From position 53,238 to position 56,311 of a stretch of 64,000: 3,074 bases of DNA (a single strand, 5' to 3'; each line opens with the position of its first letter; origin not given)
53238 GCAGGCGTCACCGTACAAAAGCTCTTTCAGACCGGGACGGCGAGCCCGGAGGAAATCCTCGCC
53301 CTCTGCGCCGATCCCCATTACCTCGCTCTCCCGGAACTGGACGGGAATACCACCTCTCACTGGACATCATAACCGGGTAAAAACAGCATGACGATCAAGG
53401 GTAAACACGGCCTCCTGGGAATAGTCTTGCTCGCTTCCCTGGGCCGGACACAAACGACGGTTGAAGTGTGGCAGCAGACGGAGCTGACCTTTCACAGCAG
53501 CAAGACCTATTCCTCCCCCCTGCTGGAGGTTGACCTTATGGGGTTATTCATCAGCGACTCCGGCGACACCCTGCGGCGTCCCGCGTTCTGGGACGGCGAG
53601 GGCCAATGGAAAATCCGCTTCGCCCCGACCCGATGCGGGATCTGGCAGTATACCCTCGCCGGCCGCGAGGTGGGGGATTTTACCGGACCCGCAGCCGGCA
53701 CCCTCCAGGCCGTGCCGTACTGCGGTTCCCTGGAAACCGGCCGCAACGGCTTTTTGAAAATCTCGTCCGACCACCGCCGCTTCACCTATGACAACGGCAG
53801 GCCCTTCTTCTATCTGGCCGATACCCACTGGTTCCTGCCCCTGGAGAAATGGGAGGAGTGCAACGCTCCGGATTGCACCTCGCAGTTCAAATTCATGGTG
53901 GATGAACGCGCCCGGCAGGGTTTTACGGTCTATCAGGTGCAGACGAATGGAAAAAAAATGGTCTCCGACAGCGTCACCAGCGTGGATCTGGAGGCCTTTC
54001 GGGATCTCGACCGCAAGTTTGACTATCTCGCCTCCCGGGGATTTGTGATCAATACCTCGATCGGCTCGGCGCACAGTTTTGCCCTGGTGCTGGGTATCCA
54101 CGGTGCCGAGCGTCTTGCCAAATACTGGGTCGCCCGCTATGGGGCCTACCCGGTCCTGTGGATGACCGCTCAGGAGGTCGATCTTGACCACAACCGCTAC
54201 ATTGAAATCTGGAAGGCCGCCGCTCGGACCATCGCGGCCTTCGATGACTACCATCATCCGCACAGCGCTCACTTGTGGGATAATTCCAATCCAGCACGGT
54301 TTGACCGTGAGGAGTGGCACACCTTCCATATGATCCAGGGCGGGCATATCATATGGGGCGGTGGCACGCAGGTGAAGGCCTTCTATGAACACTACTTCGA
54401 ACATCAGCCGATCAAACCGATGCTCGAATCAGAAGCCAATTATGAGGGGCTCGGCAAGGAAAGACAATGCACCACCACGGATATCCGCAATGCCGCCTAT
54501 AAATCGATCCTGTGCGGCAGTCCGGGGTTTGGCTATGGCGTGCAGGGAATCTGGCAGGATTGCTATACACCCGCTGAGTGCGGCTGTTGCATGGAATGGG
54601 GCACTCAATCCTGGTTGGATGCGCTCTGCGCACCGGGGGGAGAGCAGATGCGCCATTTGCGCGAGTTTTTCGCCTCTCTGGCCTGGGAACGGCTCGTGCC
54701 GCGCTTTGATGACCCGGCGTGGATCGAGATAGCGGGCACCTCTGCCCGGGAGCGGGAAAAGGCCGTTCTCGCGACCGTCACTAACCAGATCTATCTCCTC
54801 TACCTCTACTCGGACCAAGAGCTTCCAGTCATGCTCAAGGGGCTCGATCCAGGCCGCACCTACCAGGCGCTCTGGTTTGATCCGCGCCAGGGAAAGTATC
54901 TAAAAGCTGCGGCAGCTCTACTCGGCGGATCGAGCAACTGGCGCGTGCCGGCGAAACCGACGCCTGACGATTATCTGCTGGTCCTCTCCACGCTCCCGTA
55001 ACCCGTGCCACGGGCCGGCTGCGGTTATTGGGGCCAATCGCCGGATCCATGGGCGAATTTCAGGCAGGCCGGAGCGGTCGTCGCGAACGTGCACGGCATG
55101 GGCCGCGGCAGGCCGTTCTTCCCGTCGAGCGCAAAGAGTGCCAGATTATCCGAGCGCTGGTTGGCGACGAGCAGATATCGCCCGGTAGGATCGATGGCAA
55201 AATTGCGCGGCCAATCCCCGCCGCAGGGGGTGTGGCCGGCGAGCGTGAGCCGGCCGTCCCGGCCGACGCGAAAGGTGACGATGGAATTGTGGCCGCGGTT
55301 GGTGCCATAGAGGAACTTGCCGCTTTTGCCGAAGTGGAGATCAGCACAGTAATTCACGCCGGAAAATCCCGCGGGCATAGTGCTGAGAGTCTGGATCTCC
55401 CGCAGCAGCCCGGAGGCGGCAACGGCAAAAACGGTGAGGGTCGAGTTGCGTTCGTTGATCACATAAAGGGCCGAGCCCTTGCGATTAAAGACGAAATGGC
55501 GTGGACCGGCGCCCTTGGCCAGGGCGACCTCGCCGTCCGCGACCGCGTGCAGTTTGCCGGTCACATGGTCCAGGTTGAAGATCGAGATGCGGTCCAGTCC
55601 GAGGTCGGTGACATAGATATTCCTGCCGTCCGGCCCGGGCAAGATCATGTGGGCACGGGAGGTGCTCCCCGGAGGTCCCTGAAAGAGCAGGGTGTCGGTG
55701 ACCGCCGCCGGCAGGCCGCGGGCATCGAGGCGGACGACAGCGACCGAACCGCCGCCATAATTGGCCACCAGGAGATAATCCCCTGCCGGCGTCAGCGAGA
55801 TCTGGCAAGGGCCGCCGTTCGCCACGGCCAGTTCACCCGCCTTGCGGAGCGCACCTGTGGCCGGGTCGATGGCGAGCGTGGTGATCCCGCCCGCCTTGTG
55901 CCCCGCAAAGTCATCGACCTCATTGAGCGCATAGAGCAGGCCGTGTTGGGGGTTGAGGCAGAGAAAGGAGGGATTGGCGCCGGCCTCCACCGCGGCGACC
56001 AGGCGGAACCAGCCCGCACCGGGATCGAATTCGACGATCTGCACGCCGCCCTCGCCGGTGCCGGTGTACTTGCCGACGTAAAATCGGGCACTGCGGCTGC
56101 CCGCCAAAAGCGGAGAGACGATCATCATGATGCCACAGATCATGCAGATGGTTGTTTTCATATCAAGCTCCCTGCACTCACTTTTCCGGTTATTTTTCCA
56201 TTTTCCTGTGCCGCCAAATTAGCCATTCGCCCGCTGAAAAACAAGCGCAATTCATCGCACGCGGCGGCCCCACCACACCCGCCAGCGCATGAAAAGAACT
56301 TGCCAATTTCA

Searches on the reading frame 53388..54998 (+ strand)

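Call 6: search_protein_families(library=pfam, proteins=[window:53388-54998:+], max_evalue=0.01)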
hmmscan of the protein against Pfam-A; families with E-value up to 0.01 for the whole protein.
window:53388-54998:+ (537 aa): 3 families
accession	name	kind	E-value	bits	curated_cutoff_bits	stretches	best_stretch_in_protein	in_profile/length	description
PF13204.13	Apiosidase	-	1.8e-54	186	26.5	1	127-433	2-318/320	Apiosidase-like, catalytic domain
PF16586.11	DUF5060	-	5e-19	68.8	27.2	1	24-90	1-67/70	Domain of unknown function (DUF5060)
PF12904.13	Collagen_bind_2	-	4.5e-09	36.5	22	1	452-533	10-91/92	Putative collagen-binding domain of a collagenase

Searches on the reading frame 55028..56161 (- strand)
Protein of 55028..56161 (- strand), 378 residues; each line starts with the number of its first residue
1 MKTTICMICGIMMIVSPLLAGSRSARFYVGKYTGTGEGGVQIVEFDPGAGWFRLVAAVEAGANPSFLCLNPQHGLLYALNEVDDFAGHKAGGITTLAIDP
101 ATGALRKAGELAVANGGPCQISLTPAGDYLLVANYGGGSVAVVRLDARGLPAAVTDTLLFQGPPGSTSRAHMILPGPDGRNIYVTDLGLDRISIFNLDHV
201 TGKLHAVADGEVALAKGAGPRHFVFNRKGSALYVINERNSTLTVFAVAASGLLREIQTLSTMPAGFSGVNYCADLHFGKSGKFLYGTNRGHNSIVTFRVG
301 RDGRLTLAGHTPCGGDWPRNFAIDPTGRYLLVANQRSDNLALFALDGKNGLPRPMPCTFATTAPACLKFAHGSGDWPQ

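Call 19: search_protein_families(library=pfam, proteins=[window:55028-56161:-], max_evalue=0.01)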
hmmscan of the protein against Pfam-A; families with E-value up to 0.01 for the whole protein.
window:55028-56161:- (378 aa): 1 family
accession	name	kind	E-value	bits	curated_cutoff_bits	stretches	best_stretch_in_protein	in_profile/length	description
PF10282.15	Lactonase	-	7.9e-91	305.3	21.7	1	27-369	2-344/344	Lactonase, 7-bladed beta-propeller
